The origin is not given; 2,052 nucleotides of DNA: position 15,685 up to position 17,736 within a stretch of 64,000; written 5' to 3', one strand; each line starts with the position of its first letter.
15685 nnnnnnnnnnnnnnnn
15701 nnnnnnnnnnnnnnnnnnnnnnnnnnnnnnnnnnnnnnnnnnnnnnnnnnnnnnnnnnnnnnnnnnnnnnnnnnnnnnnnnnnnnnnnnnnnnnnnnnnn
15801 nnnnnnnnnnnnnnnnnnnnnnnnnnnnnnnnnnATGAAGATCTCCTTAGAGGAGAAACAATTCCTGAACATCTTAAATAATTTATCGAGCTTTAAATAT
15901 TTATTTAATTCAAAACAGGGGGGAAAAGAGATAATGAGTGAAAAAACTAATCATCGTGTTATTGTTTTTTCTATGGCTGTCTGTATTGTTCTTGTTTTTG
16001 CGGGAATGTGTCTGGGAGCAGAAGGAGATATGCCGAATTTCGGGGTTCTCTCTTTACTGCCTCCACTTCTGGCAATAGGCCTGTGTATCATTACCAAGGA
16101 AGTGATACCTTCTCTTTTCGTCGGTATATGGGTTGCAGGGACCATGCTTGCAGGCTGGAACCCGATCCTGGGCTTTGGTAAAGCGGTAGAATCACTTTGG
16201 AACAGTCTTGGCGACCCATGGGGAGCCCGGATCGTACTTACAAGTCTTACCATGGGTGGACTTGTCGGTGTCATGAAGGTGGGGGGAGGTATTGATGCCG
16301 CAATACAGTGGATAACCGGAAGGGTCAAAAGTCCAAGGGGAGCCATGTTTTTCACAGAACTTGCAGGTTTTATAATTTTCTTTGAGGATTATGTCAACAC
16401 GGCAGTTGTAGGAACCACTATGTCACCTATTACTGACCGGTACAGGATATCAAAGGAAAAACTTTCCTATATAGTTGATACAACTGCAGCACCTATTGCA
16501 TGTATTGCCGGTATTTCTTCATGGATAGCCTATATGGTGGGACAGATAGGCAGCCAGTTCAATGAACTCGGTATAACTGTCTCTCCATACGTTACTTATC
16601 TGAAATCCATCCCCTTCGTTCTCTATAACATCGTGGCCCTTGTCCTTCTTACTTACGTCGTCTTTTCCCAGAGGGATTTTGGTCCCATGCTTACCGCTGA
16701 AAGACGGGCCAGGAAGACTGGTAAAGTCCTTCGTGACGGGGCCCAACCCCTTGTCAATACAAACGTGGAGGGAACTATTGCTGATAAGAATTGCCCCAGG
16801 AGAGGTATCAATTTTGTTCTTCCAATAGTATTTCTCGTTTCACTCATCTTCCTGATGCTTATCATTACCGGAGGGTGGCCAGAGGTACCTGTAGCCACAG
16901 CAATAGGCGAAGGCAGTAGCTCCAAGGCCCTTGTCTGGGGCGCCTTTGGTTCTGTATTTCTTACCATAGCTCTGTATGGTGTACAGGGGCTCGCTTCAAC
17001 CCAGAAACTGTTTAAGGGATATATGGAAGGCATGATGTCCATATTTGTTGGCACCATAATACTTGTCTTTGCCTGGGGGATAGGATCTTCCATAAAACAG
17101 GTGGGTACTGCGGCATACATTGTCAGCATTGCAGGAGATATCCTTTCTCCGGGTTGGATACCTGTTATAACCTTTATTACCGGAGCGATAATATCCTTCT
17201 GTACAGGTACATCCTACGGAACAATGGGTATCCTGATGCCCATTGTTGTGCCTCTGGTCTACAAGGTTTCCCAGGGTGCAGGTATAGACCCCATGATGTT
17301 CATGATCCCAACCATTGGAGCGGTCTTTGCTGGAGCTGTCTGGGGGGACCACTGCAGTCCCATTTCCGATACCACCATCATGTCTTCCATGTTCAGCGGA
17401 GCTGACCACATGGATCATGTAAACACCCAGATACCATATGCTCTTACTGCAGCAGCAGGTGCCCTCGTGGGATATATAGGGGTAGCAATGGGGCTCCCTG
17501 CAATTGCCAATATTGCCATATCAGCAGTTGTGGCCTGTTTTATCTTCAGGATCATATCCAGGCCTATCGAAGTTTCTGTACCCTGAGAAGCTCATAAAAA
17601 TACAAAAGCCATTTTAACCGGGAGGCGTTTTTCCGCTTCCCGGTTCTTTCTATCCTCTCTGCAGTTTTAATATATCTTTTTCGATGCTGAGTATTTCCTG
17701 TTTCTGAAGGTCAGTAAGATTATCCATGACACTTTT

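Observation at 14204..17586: Third Lys T-box controls lysA plus an NhaC/LysW-like transporter, defining a tRNA-Lys regulon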

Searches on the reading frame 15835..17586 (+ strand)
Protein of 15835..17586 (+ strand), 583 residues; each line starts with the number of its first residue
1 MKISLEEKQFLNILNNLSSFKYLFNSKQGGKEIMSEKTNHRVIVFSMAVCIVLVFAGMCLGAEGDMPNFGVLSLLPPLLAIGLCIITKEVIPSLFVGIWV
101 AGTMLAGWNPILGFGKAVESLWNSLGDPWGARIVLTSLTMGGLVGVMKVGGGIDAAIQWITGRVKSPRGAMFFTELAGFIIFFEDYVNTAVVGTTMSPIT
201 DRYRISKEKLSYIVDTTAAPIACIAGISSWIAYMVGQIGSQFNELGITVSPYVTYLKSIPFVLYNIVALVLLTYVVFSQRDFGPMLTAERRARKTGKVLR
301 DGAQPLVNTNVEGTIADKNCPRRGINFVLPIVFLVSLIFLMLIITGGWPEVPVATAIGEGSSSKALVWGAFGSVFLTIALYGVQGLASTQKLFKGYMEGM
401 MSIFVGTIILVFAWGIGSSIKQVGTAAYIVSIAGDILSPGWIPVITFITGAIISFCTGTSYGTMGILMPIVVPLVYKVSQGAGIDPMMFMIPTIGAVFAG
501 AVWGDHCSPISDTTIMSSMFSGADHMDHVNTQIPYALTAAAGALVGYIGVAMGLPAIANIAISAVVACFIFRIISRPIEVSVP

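Call 9: search_protein_families(library=pfam, proteins=[window:15835-17586:+])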
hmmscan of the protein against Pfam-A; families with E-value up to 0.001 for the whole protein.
window:15835-17586:+ (583 aa): 1 family
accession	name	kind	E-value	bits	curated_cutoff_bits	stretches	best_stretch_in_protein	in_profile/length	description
PF03553.21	Na_H_antiporter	-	1.1e-51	176.3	23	1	223-548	3-299/303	Na+/H+ antiporter family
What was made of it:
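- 15934..17586 (+): 550-aa NhaC-superfamily (Tet(35)/LysW-like long form) transporter, second gene of the operon. Predicted importer of lysine or diaminopimelate. PF03553, E 1e-51 (call 9).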

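Call 10: search_protein_families(library=ncbifam, proteins=[window:15835-17586:+])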
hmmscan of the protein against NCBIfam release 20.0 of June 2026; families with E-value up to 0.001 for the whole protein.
window:15835-17586:+ (583 aa): 3 families
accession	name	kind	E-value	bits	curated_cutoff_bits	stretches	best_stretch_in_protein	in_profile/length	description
NF000013.1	tet_NaH_anti_35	exception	5.6e-48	164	750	1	223-574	3-351/369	tetracycline efflux Na+/H+ antiporter family transporter Tet(35)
NF052307.1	ArgOrthExpArcD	equivalog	1.1e-12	47.6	650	1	365-562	48-231/469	arginine/ornithine antiporter ArcD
TIGR00931.1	antiport_nhaC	equivalog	1.3e-11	43.9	370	1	394-532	61-187/454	Na+/H+ antiporter NhaC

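Call 20: find_related_loci(query=window:15934-17586:+, collection=genome_contigs, flank=6000)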
Query window:15934-17586:+ (550 aa) in genome_contigs; peptide patterns used: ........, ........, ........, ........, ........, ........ (x = any residue, [..] = any of these).
45 stretches matched a pattern; 22 encode a relative of the query (tblastn E <= 1e-3); 22 distinct loci.
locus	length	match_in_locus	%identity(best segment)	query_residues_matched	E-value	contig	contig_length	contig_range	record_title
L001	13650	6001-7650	96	1-550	0e+0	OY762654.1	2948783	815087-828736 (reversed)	MAG: Synergistales bacterium isolate e2a2af2a-30b9-47e3-8e03-f1be080e1666 genome assembly, chromosome: 1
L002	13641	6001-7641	79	1-546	0e+0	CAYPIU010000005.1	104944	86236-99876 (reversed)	MAG TPA_asm: uncultured Synergistales bacterium isolate binchicken_co13_357 genome assembly, contig: NODE_81_length_1049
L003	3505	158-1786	77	4-546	0e+0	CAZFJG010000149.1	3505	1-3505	MAG TPA_asm: uncultured Synergistales bacterium isolate binchicken_co218_267 genome assembly, contig: NODE_38315_length_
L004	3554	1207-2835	79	1-546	0e+0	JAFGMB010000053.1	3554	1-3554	MAG: Synergistales bacterium isolate Zod_Metabat.437 k87_2726478, whole genome shotgun sequence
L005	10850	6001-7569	74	24-546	0e+0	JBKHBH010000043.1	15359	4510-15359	MAG: Thermovirgaceae bacterium isolate D1M01_45 NODE_5842_length_15359_cov_6.635389, whole genome shotgun sequence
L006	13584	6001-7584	73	19-546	0e+0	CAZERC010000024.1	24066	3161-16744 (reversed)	MAG TPA_asm: uncultured Synergistaceae bacterium isolate binchicken_co92_5 genome assembly, contig: NODE_543_length_2406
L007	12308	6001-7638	71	4-549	0e+0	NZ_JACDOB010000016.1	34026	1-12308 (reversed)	MAG: Thermovirga sp. isolate GB_MAG10_013 c_000000000918, whole genome shotgun sequence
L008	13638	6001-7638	71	1-546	0e+0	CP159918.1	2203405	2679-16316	Bacterium M3-1 strain M3-1 chromosome, complete genome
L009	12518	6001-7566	71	29-550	0e+0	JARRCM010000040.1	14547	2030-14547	MAG: Thermosediminibacterales bacterium isolate DJKA113_NP-J24_bin.19 scaffold_1237, whole genome shotgun sequence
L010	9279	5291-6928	71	1-546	0e+0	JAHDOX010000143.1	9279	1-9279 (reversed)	MAG: Synergistales bacterium isolate SL3-B22.4 k141_207759, whole genome shotgun sequence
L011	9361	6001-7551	69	30-546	0e+0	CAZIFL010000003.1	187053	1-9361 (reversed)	MAG TPA_asm: uncultured Synergistaceae bacterium isolate SRP241326_co3_314 genome assembly, contig: NODE_85_length_18705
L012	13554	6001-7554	71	29-546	0e+0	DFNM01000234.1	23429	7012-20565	MAG TPA_asm: Firmicutes bacterium UBA3567 UBA3567_contig_863, whole genome shotgun sequence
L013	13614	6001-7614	71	15-550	0e+0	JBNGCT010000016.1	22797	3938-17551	MAG: Thermovirgaceae bacterium isolate E05-007 bin76_IDBA_re-assembly_contigs.fa-16, whole genome shotgun sequence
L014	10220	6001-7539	69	34-546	0e+0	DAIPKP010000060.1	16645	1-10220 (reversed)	MAG TPA_asm: Synergistaceae bacterium isolate CTOTU18720 NODE_2723_length_16645_cov_6.892827, whole genome shotgun seque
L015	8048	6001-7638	64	2-546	0e+0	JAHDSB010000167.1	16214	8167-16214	MAG: Clostridia bacterium isolate SV3-B14.1 k141_17829, whole genome shotgun sequence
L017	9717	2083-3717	67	6-547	0e+0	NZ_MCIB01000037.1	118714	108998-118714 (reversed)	Thermohalobacter berrensis strain CTT3 contig_6, whole genome shotgun sequence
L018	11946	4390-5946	66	28-546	0e+0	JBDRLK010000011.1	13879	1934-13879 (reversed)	MAG: Pseudomonadota bacterium isolate MEGAHIT-group-1.774 k141_7948315, whole genome shotgun sequence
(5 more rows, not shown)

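Call 21: find_homologous_proteins(query=window:15934-17586:+, max_evalue=1e-20)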
Query window:15934-17586:+ (550 aa): 7870 proteins with E <= 1e-20 among 8000 candidates; the best 120 are listed.
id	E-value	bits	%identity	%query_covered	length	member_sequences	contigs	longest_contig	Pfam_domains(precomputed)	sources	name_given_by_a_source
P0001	0.0e+0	1164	96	100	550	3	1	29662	PF03553.22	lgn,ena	-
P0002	0.0e+0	1156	96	100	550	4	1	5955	PF03553.22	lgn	-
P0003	0.0e+0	1105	90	100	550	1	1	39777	PF03553.22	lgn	-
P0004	0.0e+0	1086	89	99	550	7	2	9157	PF03553.22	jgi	jgi:Na+/H+ antiporter NhaC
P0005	0.0e+0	1031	84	99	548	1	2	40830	PF03553.22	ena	-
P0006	1.4e-286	970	79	99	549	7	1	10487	PF03553.22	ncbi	-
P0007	8.4e-286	967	79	99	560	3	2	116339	PF03553.22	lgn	-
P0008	1.8e-284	963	78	99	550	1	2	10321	PF03553.22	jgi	-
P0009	1.7e-283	960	81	94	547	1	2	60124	PF03553.22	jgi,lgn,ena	-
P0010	3.8e-283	958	77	99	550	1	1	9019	PF03553.22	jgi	-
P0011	4.4e-283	958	77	99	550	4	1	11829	PF03553.22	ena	-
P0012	2.0e-280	949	78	99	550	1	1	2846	PF03553.22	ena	-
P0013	5.7e-271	918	81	91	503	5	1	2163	PF03553.22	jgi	jgi:Na+/H+ antiporter NhaC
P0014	6.5e-261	885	72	99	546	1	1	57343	PF03553.22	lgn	-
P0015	1.2e-260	884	73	96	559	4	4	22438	PF03553.22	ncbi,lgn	-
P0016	1.4e-259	881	73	96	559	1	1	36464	PF03553.22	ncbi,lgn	-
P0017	2.2e-259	880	73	96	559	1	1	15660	PF03553.22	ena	-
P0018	8.6e-259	878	72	98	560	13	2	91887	PF03553.22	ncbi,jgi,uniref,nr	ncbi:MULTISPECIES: Na+/H+ antiporter NhaC family protein [Dethiosulfovibrio]|uniref:Na+/H+ antiporte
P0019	9.4e-259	878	73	96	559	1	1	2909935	PF03553.22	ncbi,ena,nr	nr:Na+/H+ antiporter NhaC family protein [uncultured Dethiosulfovibrio sp.]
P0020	1.3e-258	877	74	96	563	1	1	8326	PF03553.22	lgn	-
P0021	7.8e-258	875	72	98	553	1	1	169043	PF03553.22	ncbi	-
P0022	3.9e-257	873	73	95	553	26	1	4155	PF03553.22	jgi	jgi:Na+/H+ antiporter NhaC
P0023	5.2e-257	872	71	98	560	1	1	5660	PF03553.22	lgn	-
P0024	8.4e-257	871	70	99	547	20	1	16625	PF03553.22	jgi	-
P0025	2.5e-256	870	72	96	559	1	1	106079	PF03553.22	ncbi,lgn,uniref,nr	ncbi:Na+/H+ antiporter NhaC family protein [Dethiosulfovibrio salsuginis]|uniref:Transporter, NhaC f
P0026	2.7e-256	870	73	98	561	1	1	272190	PF03553.22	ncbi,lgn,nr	ncbi:MAG: sodium:proton antiporter [Dethiosulfovibrio peptidovorans]|nr:MAG: sodium:proton antiporte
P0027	2.9e-256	870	70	99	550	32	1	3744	PF03553.22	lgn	-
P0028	6.4e-255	865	72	96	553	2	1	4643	PF03553.22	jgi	-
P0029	8.8e-255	865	70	99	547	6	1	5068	PF03553.22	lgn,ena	-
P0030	1.2e-254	864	70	100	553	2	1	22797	PF03553.22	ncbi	ncbi:MAG: Na+/H+ antiporter NhaC family protein [Thermovirgaceae bacterium]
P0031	8.4e-254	862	75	93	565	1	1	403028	PF03553.22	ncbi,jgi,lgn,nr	ncbi:MAG: Na+/H+ antiporter NhaC family protein [Firmicutes bacterium]|jgi:Na+/H+ antiporter NhaC|nr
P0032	8.4e-254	862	75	93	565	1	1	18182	PF03553.22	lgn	-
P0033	9.5e-254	861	75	93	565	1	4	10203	PF03553.22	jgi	-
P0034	9.7e-254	861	75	93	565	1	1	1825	PF03553.22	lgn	-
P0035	4.0e-253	859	75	93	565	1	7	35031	PF03553.22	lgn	-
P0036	4.0e-253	859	75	93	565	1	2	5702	PF03553.22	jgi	jgi:Na+/H+ antiporter NhaC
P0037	1.4e-250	851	76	90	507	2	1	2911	PF03553.22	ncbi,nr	ncbi:MAG: Na+/H+ antiporter NhaC family protein, partial [Synergistales bacterium]|nr:Na+/H+ antipor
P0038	1.4e-250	851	69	100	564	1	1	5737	PF03553.22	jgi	-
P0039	3.1e-249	846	68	99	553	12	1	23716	PF03553.22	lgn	-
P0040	8.5e-248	842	74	94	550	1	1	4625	PF03553.22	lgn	-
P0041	6.3e-246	836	68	97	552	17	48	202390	PF03553.22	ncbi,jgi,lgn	jgi:Na+/H+ antiporter NhaC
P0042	2.2e-241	821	68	97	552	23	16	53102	PF03553.22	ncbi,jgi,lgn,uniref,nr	ncbi:Na+/H+ antiporter NhaC family protein [Aminobacterium sp. EBM-42]|uniref:Na+/H+ antiporter NhaC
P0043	1.7e-240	818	71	94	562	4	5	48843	PF03553.22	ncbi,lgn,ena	-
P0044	6.4e-240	816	68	98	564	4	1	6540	PF03553.22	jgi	-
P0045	6.5e-240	816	69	94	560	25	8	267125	PF03553.22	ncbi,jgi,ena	jgi:Na+/H+ antiporter NhaC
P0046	4.0e-239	813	67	99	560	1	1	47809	PF03553.22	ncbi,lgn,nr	ncbi:MAG: Na+/H+ antiporter NhaC family protein [Synergistales bacterium]|nr:Na+/H+ antiporter NhaC 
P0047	5.6e-238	809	70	93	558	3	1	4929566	PF03553.22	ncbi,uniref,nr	ncbi:Na+/H+ antiporter NhaC [Alkaliphilus metalliredigens QYMF]|uniref:Na+/H+ antiporter NhaC n=2 Ta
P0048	1.3e-235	802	68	94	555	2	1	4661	PF03553.22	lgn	-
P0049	2.1e-234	798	69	94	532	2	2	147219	PF03553.22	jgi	jgi:Na+/H+ antiporter NhaC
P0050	5.9e-234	796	67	96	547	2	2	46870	PF03553.22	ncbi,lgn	ncbi:MAG: Na+/H+ antiporter NhaC family protein [Bacillota bacterium]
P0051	5.7e-233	793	66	99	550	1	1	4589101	PF03553.22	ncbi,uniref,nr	ncbi:Na+/H+ antiporter NhaC family protein [Crassaminicella profunda]|uniref:Na+/H+ antiporter NhaC 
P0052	5.0e-232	790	68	94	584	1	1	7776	PF03553.22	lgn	-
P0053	8.6e-232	789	64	99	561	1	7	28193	PF03553.22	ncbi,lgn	-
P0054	4.8e-231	786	67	98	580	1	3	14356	PF03553.22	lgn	-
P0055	2.1e-230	784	64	100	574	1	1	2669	PF03553.22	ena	-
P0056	9.6e-230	782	66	94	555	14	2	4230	PF03553.22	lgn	-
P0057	2.5e-229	781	66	99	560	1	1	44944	PF03553.22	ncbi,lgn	ncbi:MAG: Na+/H+ antiporter NhaC family protein [Bacillota bacterium]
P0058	1.6e-226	772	65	97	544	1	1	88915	PF03553.22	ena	-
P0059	6.3e-226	770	64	97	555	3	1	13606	PF03553.22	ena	-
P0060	4.7e-225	767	66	94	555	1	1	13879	PF03553.22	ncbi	ncbi:MAG: Na+/H+ antiporter NhaC family protein [Pseudomonadota bacterium]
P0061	1.1e-224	765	63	98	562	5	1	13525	PF03553.22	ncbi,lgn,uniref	ncbi:Na+/H+ antiporter NhaC family protein [Anaerosolibacter sp.]|uniref:Na+/H+ antiporter NhaC fami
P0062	4.8e-224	763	68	94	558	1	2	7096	PF03553.22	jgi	jgi:Na+/H+ antiporter NhaC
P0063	1.7e-223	762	64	95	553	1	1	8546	PF03553.22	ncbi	-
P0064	1.1e-222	759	62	99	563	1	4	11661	PF03553.22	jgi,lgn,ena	-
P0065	5.1e-222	757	64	94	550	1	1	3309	PF03553.22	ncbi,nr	ncbi:MAG: Na+/H+ antiporter NhaC family protein [Pyramidobacter sp.]|nr:Na+/H+ antiporter NhaC famil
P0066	1.4e-221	755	62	99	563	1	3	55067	PF03553.22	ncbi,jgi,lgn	-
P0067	1.8e-220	752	63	99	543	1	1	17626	PF03553.22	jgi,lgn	-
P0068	3.2e-220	751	66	93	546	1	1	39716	PF03553.22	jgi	jgi:Na+/H+ antiporter NhaC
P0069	1.4e-213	729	64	89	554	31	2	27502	PF03553.22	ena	-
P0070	1.7e-213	729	60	95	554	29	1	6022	PF03553.22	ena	-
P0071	1.9e-211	722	64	89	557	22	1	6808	PF03553.22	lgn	-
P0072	6.0e-210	717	59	98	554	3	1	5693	PF03553.22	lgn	-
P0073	2.5e-209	715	63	89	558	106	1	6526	PF03553.22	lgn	-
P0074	4.9e-209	714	73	80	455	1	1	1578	PF03553.22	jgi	jgi:Na+/H+ antiporter NhaC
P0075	3.2e-197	675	58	98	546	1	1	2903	PF03553.22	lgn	-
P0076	5.9e-197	674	60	89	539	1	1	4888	PF03553.22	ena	-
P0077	4.4e-184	631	56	92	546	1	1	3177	PF03553.22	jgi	jgi:Na+/H+ antiporter NhaC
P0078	1.0e-155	538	50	97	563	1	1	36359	PF03553.22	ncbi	-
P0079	1.3e-146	508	74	56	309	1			PF03553.22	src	-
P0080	2.6e-132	461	45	92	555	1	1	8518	PF03606.22,PF03553.22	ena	-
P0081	6.4e-132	459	46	92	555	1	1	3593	PF03606.22,PF03553.22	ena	-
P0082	8.9e-132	459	44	93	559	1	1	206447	PF03606.22,PF03553.22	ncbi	-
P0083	1.8e-131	458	46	89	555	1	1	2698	PF03606.22,PF03553.22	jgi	jgi:Na+/H+ antiporter NhaC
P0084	4.6e-131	456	45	94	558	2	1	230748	PF03553.22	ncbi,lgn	ncbi:MAG: Na+/H+ antiporter NhaC family protein [Candidatus Caldatribacteriota bacterium]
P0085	5.8e-130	453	46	93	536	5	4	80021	PF03606.22,PF03553.22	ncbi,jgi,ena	-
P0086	6.4e-130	453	43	94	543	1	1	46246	PF03606.22,PF03553.22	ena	-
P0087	8.9e-130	452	45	93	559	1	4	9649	PF03606.22,PF03553.22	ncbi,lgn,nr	ncbi:MAG: Na+/H+ antiporter NhaC family protein [Candidatus Caldatribacteriota bacterium]|nr:Na+/H+ 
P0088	9.0e-130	452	46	93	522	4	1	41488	PF03553.22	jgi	-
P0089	1.1e-129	452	44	95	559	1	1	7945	PF03606.22,PF03553.22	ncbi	-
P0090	1.6e-129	451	43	94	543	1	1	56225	PF03553.22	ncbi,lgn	-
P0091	2.8e-129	451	46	89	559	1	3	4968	PF03606.22,PF03553.22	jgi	-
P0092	3.1e-129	450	44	95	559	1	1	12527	PF03606.22,PF03553.22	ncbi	-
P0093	5.4e-129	450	46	88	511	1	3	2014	PF03553.22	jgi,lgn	jgi:Na+/H+ antiporter NhaC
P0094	3.1e-128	447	44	94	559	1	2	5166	PF03606.22,PF03553.22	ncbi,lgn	-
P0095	3.9e-128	447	44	94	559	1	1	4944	PF03606.22,PF03553.22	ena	-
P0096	4.9e-128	446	45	89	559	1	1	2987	PF03606.22,PF03553.22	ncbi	-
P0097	5.9e-128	446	46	89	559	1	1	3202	PF03606.22,PF03553.22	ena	-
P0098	6.7e-128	446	43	94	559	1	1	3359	PF03606.22,PF03553.22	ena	-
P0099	9.9e-128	445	43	93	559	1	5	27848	PF03606.22,PF03553.22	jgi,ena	-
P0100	1.1e-127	445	60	61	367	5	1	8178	PF03553.22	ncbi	-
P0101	1.3e-127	445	44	95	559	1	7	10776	PF03606.22,PF03553.22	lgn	-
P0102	1.5e-127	445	46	89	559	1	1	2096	PF03606.22,PF03553.22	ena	-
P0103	1.6e-127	445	45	89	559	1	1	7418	PF03606.22,PF03553.22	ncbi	-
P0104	1.8e-127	445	44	95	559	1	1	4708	PF03606.22,PF03553.22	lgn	-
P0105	4.6e-127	443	43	93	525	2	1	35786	PF03553.22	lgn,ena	-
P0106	5.0e-127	443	44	91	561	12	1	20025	PF03606.22,PF03553.22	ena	-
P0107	5.3e-127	443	46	89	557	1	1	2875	PF03606.22,PF03553.22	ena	-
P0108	5.5e-127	443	45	94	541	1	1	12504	PF03606.22,PF03553.22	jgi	-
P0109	5.5e-127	443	46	89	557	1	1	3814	PF03606.22,PF03553.22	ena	-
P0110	8.0e-127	442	45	92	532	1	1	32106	PF03553.22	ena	-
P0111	9.3e-127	442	44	89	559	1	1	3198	PF03606.22,PF03553.22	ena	-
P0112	1.4e-126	442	46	89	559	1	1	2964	PF03606.22,PF03553.22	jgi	-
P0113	1.6e-126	442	43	93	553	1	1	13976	PF03606.22,PF03553.22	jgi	-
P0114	1.8e-126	441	43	93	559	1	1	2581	PF03606.22,PF03553.22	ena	-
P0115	2.0e-126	441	41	99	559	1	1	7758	PF03553.22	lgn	-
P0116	2.4e-126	441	45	94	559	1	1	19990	PF03606.22,PF03553.22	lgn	-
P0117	2.5e-126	441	44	93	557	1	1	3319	PF03606.22,PF03553.22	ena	-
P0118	2.9e-126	441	45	89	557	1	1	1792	PF03606.22,PF03553.22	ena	-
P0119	2.9e-126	441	44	94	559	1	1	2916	PF03606.22,PF03553.22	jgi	-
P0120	3.1e-126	441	45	89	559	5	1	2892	PF03606.22,PF03553.22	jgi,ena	-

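Call 46: find_encoding_contigs(protein=P0018, flank=5000, max_places=2)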
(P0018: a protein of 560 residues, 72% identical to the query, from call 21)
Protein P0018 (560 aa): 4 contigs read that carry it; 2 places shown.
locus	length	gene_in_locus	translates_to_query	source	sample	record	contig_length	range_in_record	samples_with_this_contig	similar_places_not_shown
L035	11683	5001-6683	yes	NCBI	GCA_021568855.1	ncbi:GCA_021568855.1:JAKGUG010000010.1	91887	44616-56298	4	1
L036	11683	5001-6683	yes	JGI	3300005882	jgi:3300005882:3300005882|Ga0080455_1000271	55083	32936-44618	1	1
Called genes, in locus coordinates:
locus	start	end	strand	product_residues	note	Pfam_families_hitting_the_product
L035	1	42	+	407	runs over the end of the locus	PF02274:ADI, PF19420:DDAH_eukar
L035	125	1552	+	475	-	PF00324:AA_permease, PF13520:AA_permease_2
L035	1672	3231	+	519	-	PF01546:Peptidase_M20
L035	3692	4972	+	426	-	PF00278:Orn_DAP_Arg_deC, PF02784:Orn_Arg_deC_N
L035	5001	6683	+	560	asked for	PF03553:Na_H_antiporter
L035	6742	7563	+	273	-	PF01678:DAP_epimerase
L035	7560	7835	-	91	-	-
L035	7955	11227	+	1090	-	PF05359:DUF748 (weak), PF27051:TamB_N (faint), PF04357:TamB (faint), PF05170:AsmA (faint)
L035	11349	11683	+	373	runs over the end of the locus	PF00696:AA_kinase, PF01472:PUA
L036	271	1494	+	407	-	PF02274:ADI, PF19420:DDAH_eukar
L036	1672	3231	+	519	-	PF01546:Peptidase_M20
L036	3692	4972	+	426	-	PF00278:Orn_DAP_Arg_deC, PF02784:Orn_Arg_deC_N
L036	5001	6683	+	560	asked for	PF03553:Na_H_antiporter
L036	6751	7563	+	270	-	PF01678:DAP_epimerase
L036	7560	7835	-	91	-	-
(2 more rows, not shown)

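Call 47: find_encoding_contigs(protein=P0042, flank=5000, max_places=2)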
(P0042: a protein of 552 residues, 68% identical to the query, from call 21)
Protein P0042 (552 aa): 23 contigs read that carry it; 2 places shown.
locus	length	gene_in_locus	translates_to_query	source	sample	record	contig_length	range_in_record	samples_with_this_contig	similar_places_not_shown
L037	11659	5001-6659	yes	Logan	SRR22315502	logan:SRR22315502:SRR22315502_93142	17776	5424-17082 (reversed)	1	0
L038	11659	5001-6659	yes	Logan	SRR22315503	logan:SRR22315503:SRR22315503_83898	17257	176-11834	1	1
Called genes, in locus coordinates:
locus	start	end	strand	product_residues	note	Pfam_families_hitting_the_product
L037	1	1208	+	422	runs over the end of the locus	PF09861:Lar_N, PF21113:LarA_C (weak)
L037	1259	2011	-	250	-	PF00497:SBP_bac_3, PF10613:Lig_chan-Glu_bd (faint)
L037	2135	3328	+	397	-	PF00155:Aminotran_1_2, PF12897:Asp_aminotransf (weak)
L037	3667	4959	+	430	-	PF00278:Orn_DAP_Arg_deC, PF02784:Orn_Arg_deC_N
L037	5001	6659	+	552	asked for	PF03553:Na_H_antiporter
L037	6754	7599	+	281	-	PF01678:DAP_epimerase, PF26317:CntK_N (weak), PF01678:DAP_epimerase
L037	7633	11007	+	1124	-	PF05170:AsmA (faint), PF05359:DUF748, PF13116:YhdP (faint), PF27051:TamB_N (faint)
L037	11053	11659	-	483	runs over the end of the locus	PF08323:Glyco_transf_5, PF13439:Glyco_transf_4 (faint), PF13579:Glyco_trans_4_4 (faint), PF00534:Glycos_transf_1, PF13692:Glyco_trans_1_4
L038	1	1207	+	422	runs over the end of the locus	PF09861:Lar_N, PF21113:LarA_C (weak)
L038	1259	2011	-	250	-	PF00497:SBP_bac_3, PF10613:Lig_chan-Glu_bd (faint)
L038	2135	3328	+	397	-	PF00155:Aminotran_1_2, PF12897:Asp_aminotransf (weak)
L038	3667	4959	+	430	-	PF00278:Orn_DAP_Arg_deC, PF02784:Orn_Arg_deC_N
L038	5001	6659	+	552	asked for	PF03553:Na_H_antiporter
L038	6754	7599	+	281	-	PF01678:DAP_epimerase, PF26317:CntK_N (weak), PF01678:DAP_epimerase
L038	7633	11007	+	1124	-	PF05170:AsmA (faint), PF05359:DUF748, PF13116:YhdP (faint), PF27051:TamB_N (faint)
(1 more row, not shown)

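Call 48: find_encoding_contigs(protein=P0047, flank=5000, max_places=2)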
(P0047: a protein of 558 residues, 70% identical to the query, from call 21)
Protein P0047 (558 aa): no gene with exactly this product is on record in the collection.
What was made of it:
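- Tried and rejected: Alkaliphilus homolog P0047: not on record for a context look-up (call 48).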
